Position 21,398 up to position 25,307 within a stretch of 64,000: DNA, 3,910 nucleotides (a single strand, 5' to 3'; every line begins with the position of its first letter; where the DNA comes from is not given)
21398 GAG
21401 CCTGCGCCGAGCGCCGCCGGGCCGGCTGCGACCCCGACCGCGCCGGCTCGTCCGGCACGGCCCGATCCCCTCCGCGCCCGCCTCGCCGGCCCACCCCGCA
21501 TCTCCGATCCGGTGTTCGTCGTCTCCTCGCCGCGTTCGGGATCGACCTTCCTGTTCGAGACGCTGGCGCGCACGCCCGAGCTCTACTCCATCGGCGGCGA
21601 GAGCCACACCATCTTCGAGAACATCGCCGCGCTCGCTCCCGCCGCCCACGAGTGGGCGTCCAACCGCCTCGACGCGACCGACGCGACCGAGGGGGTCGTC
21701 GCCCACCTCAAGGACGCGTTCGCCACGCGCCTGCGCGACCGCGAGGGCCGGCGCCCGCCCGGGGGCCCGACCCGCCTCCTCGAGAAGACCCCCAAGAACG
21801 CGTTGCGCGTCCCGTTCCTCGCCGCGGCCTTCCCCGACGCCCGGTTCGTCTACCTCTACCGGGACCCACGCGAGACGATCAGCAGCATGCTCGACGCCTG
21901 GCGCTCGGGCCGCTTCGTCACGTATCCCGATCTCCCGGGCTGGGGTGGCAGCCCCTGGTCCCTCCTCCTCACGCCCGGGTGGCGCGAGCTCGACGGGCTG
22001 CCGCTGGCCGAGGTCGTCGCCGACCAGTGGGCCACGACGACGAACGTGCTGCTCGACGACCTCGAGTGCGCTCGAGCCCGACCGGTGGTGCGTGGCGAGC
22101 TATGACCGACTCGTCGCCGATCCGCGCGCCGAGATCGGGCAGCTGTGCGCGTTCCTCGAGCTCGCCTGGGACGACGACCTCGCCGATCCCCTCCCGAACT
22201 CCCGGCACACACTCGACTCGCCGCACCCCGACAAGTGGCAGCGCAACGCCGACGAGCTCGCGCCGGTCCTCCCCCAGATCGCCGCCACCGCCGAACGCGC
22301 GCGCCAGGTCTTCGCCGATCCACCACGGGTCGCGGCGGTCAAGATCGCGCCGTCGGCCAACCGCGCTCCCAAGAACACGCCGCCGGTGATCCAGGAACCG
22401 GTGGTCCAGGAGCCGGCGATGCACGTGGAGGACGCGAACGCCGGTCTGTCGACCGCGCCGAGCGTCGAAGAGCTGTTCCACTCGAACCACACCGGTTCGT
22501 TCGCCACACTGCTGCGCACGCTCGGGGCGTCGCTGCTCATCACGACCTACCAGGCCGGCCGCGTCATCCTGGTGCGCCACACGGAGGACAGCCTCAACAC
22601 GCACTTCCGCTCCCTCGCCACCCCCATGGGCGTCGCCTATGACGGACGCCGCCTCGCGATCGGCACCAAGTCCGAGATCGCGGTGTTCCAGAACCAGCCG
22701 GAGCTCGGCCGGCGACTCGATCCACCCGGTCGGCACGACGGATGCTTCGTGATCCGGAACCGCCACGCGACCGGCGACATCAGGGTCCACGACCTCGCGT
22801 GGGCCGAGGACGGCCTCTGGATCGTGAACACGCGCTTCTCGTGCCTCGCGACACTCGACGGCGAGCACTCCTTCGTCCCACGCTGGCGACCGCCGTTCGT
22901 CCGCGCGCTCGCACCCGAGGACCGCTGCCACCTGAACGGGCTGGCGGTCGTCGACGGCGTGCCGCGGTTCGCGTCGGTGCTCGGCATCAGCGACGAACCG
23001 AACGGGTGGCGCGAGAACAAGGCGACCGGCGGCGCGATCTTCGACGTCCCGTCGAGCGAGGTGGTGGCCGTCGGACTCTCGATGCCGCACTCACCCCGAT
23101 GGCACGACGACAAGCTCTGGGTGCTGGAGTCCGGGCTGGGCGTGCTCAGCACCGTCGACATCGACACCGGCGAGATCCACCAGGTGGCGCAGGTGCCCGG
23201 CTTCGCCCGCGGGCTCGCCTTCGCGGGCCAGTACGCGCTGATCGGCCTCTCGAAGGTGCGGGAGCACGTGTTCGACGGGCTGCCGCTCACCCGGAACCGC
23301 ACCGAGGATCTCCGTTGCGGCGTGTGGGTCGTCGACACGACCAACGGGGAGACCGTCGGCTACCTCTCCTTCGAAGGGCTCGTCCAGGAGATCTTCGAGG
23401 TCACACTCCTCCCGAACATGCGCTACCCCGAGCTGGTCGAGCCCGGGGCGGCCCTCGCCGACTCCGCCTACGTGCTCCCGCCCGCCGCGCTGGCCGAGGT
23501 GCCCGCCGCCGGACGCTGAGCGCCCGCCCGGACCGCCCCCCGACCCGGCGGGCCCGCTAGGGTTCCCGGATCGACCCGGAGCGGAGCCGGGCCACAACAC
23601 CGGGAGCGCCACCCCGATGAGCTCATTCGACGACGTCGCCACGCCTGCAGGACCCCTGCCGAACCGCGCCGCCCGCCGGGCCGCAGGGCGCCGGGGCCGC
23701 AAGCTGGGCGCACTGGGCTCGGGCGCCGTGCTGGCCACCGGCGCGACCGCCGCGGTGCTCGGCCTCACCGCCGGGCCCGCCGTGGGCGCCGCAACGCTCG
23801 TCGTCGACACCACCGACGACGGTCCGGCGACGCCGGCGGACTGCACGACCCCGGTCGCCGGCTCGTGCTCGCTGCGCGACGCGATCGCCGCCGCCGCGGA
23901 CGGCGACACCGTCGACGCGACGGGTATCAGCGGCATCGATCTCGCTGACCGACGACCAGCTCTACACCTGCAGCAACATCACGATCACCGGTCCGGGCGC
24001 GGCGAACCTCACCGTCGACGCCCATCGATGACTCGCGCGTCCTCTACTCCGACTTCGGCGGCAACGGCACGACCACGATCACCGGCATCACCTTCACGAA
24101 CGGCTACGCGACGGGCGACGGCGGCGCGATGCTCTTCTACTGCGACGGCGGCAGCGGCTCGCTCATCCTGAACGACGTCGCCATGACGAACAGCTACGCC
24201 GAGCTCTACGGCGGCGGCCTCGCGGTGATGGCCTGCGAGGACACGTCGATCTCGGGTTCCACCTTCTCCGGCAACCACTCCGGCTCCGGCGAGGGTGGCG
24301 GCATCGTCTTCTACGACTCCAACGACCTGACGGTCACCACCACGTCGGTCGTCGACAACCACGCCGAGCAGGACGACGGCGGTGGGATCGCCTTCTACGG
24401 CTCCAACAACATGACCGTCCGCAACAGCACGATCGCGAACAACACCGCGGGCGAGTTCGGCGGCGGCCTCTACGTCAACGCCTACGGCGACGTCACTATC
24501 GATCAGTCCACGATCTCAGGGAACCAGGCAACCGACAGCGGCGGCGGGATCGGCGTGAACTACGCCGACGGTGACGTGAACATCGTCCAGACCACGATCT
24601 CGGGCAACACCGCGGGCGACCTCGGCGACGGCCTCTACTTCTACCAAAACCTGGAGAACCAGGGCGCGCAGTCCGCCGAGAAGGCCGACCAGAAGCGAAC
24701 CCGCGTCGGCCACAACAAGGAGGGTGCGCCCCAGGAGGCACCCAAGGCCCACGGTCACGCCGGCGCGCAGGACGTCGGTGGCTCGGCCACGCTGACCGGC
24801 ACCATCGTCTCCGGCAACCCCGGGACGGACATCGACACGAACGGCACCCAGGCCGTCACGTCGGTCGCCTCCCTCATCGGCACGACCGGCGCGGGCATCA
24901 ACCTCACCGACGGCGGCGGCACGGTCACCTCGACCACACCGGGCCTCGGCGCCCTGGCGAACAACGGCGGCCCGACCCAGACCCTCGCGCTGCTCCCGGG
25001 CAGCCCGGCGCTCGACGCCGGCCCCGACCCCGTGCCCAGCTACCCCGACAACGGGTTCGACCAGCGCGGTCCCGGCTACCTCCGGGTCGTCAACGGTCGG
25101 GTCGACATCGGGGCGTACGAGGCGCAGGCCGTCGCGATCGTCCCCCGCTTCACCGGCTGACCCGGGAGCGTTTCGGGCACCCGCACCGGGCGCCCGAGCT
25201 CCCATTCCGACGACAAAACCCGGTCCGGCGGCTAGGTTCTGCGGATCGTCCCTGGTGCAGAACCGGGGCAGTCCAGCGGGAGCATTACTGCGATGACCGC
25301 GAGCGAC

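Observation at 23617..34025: Five signal-peptide proteins of two unrelated folds share an identical extreme C-terminal tail: A-V-x-[LI]-x-P-[RT]-F-T-G-stop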

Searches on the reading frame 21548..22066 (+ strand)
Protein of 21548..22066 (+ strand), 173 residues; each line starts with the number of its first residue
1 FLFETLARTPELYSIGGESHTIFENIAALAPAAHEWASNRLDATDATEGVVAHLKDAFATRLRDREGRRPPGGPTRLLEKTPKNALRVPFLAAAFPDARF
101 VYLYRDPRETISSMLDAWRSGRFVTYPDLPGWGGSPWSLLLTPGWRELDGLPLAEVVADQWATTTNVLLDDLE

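Call 18: search_protein_families(library=pfam, proteins=[window:21548-22066:+], max_evalue=0.001)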
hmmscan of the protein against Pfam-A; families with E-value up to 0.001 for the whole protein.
window:21548-22066:+ (173 aa): 1 family
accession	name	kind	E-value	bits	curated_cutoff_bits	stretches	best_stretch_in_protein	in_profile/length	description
PF13469.12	Sulfotransfer_3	-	1.1e-12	49.1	27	1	39-122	67-150/216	Sulfotransferase family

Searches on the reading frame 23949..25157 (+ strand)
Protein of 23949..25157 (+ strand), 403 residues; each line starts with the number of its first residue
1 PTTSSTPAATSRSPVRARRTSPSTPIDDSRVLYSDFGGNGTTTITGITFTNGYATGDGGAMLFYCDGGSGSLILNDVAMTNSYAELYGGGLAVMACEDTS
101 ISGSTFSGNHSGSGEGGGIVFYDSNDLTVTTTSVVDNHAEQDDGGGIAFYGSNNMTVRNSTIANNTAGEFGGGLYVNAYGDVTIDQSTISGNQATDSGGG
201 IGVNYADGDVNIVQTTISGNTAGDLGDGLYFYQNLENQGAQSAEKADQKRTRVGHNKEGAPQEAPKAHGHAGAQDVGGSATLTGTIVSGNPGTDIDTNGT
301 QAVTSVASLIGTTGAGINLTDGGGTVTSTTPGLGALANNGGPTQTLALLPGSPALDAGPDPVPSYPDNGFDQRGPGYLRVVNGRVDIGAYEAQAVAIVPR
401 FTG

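Call 5: search_protein_families(library=ncbifam, proteins=[window:23949-25157:+], max_evalue=0.1)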
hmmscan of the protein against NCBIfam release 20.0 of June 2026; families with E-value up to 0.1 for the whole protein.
window:23949-25157:+ (403 aa): 3 families
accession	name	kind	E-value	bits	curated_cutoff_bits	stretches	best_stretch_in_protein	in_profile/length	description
NF041518.1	choice_anch_Q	domain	4.6e-19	68.4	25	1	331-393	2-58/58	choice-of-anchor Q domain-containing protein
TIGR01376.1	POMP_repeat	repeat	0.0065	16.3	15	0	163-177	8-22/28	polymorphic outer membrane protein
TIGR03804.1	para_beta_helix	repeat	0.024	14.3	19.45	1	134-166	12-43/44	parallel beta-helix repeat protein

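Call 6: search_protein_families(library=pfam, proteins=[window:23949-25157:+], max_evalue=0.1)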
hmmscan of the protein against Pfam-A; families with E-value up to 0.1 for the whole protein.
window:23949-25157:+ (403 aa): 2 families
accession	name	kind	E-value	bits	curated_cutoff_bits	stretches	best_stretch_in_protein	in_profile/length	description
PF13229.12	Beta_helix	-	1.9e-15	57.3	25.9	2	116-234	23-123/158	Right handed beta helix region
PF05048.19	NosD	-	7.2e-07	29.3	23.6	1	80-221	30-150/212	Periplasmic copper-binding protein (NosD)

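Call 20: find_homologous_proteins(query=window:24024-25157:+, max_evalue=0.001)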
Query seq(378 aa) (378 aa): 4940 proteins with E <= 0.001 among 8000 candidates; the best 120 are listed.
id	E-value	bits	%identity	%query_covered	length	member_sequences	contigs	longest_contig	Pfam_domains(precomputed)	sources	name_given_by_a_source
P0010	2.6e-216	736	100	91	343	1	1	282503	PF13229.13,PF05048.20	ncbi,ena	-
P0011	2.7e-100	354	58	99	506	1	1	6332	PF13229.13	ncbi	-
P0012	1.6e-80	289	46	99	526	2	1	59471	PF13229.13,PF02415.24,PF05048.20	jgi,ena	-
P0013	1.3e-76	276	50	99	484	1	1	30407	PF13229.13,PF05048.20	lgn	-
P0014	1.6e-73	266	44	96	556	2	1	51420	PF13229.13,PF05048.20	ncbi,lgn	-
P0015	2.9e-73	265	48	99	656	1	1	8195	PF13229.13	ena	-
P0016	1.0e-71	260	46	93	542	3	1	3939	PF13229.13,PF02415.24,PF05048.20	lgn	-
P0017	3.8e-71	258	39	96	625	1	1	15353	PF13229.13,PF02415.24,PF05048.20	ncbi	ncbi:MAG: right-handed parallel beta-helix repeat-containing protein, partial [Acidimicrobiia bacter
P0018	1.2e-70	257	41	93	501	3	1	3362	PF13229.13,PF02415.24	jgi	jgi:predicted outer membrane repeat protein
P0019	4.4e-67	245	44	93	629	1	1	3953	PF13229.13,PF02415.24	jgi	jgi:parallel beta-helix repeat protein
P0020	6.0e-67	245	45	91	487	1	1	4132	PF13229.13,PF05048.20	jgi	-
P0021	8.8e-67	244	39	93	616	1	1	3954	-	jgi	jgi:CSLREA domain-containing protein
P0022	1.3e-66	244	39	93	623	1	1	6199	PF13229.13,PF05048.20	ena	-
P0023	1.5e-66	243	41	96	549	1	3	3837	PF02415.24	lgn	-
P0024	5.6e-66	241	38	96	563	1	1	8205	PF02415.24,PF05048.20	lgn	-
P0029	2.1e-64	236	37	96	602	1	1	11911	PF13229.13,PF02415.24,PF05048.20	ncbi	-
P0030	1.5e-63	233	39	88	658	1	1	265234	PF13229.13,PF02415.24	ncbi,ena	-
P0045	8.5e-58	214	40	99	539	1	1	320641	PF13229.13,PF05048.20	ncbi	-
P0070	1.9e-52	197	43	98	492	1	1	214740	PF13229.13,PF05048.20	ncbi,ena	-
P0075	1.5e-51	194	42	99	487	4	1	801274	PF13229.13,PF05048.20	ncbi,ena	-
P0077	2.1e-51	193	38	98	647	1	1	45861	PF02415.24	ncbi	-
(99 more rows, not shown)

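Call 24: find_encoding_contigs(protein=P0010, flank=10000, max_places=3)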
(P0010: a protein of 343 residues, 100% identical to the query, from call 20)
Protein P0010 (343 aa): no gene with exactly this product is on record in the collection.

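Call 25: list_cluster_members(proteins=[P0010, P0011, P0014, P0030, P0045, P0070, P0075, P0029, P0003, P0077])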
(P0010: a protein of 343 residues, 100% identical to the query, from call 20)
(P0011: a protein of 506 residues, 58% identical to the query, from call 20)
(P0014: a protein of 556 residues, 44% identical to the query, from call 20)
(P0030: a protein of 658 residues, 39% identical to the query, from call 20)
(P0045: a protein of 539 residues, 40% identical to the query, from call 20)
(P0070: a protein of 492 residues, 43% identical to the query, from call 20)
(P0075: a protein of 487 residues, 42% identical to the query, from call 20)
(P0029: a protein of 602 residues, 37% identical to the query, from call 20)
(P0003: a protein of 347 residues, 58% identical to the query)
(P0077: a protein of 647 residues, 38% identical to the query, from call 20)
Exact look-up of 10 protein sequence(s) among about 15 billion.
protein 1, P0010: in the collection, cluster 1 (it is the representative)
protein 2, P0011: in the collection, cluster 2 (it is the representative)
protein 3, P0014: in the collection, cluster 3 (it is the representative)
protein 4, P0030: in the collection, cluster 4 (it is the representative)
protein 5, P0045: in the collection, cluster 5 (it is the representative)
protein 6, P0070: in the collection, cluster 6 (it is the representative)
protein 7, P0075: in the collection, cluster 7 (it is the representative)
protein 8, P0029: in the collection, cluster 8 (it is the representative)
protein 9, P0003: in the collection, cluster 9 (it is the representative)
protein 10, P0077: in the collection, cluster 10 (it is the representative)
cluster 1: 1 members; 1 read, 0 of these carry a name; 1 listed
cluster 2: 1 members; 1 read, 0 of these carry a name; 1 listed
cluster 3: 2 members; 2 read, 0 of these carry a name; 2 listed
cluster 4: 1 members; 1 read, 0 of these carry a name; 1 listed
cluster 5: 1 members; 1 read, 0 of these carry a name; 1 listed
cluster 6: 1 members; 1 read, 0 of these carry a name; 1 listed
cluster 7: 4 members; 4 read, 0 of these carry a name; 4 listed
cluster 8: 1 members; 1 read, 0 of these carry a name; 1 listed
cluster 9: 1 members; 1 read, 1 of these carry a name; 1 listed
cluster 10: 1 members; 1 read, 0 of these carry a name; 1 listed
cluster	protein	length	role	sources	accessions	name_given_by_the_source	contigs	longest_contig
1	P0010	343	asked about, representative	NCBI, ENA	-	-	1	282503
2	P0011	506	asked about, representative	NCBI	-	-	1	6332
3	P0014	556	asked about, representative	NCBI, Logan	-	-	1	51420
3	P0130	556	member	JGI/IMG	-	-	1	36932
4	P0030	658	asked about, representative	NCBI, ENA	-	-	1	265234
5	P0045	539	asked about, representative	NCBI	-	-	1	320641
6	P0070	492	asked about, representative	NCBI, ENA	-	-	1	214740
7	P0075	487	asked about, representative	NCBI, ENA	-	-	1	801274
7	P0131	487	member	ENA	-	-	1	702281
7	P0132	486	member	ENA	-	-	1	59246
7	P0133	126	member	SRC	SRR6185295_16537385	-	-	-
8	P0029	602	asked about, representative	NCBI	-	-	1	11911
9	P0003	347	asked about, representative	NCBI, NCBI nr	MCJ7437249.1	MAG: hypothetical protein MUP97_05755 [Acidimicrobiia bacterium] | hypothetical protein [Acidimicrobiia bacterium]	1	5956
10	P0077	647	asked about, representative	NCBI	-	-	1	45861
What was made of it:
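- Tried and rejected: The cluster look-up gave no organism names (call 25).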

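Call 52: find_encoding_contigs(protein=P0075, flank=10000, max_places=2)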
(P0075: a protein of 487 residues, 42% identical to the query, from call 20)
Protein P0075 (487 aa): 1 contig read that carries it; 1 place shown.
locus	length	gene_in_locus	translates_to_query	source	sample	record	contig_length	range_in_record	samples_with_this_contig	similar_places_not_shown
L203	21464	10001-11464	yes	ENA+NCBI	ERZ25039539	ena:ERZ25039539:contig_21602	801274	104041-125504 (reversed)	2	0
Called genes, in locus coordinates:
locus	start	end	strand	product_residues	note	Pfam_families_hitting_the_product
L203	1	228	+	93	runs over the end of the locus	PF09851:SHOCT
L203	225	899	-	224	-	PF04909:Amidohydro_2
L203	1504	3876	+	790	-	PF09364:XFP_N, PF03894:XFP, PF09363:XFP_C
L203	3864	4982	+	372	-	PF00871:Acetate_kinase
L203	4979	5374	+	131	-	PF04237:YjbR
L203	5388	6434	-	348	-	PF08240:ADH_N, PF00107:ADH_zinc_N, PF13602:ADH_zinc_N_2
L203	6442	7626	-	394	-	PF00067:p450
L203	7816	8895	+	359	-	-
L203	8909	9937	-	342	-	PF00962:A_deaminase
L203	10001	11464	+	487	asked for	PF05048:NosD (weak), PF13229:Beta_helix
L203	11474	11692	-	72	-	-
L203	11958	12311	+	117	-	-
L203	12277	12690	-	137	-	PF12680:SnoaL_2, PF14534:DUF4440 (weak)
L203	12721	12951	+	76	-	-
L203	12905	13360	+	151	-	PF00583:Acetyltransf_1 (weak), PF13302:Acetyltransf_3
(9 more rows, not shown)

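Call 85: find_encoding_contigs(protein=P0012, flank=10000, max_places=1)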
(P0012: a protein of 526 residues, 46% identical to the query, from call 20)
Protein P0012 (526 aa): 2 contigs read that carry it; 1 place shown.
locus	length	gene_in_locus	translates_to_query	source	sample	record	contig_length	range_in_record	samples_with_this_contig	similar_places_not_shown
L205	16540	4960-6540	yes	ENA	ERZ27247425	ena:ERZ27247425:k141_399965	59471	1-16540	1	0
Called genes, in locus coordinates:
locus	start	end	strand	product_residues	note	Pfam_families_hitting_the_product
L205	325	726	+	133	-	-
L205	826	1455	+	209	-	-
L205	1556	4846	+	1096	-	PF05118:Asp_Arg_Hydrox, PF00685:Sulfotransfer_1 (weak), PF13469:Sulfotransfer_3, PF16261:DUF4915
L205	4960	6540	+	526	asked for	PF02415:Chlam_PMP (faint), PF05048:NosD, PF13229:Beta_helix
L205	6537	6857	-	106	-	-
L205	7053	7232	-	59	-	-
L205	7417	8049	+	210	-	-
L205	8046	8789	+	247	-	-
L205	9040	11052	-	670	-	PF01839:FG-GAP (faint), PF13517:FG-GAP_3 (weak)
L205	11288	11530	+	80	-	PF01909:NTP_transf_2, PF18765:Polbeta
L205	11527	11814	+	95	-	PF01934:HepT-like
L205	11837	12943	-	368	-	-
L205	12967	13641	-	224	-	PF01471:PG_binding_1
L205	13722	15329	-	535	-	PF00083:Sugar_tr, PF07690:MFS_1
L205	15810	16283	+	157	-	PF14588:YjgF_endoribonc, PF01042:Ribonuc_L-PSP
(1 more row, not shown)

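Call 86: find_encoding_contigs(protein=P0014, flank=10000, max_places=1)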
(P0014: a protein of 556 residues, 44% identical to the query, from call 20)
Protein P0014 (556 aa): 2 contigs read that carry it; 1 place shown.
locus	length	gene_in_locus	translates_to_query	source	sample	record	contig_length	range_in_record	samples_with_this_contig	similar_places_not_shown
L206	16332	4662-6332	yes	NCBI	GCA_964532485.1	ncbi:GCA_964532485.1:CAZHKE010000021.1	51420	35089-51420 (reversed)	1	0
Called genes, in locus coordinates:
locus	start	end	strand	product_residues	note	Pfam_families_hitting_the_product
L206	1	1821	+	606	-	?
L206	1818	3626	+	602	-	PF00664:ABC_membrane, PF00005:ABC_tran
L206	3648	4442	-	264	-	PF00753:Lactamase_B, PF19583:ODP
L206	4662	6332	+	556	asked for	PF13229:Beta_helix, PF05048:NosD (weak), PF13229:Beta_helix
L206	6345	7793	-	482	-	PF13489:Methyltransf_23, PF08241:Methyltransf_11, PF08242:Methyltransf_12, PF13649:Methyltransf_25, PF13847:Methyltransf_31, PF10119:MethyTransf_Reg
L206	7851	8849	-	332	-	PF02424:ApbE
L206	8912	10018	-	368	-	PF00672:HAMP, PF00512:HisKA, PF02518:HATPase_c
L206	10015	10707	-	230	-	PF00072:Response_reg, PF00486:Trans_reg_C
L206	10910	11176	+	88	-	-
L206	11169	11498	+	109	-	-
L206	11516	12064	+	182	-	PF01794:Ferric_reduct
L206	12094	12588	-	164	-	-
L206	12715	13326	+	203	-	-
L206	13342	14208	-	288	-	PF12706:Lactamase_B_2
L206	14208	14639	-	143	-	PF08448:PAS_4 (faint)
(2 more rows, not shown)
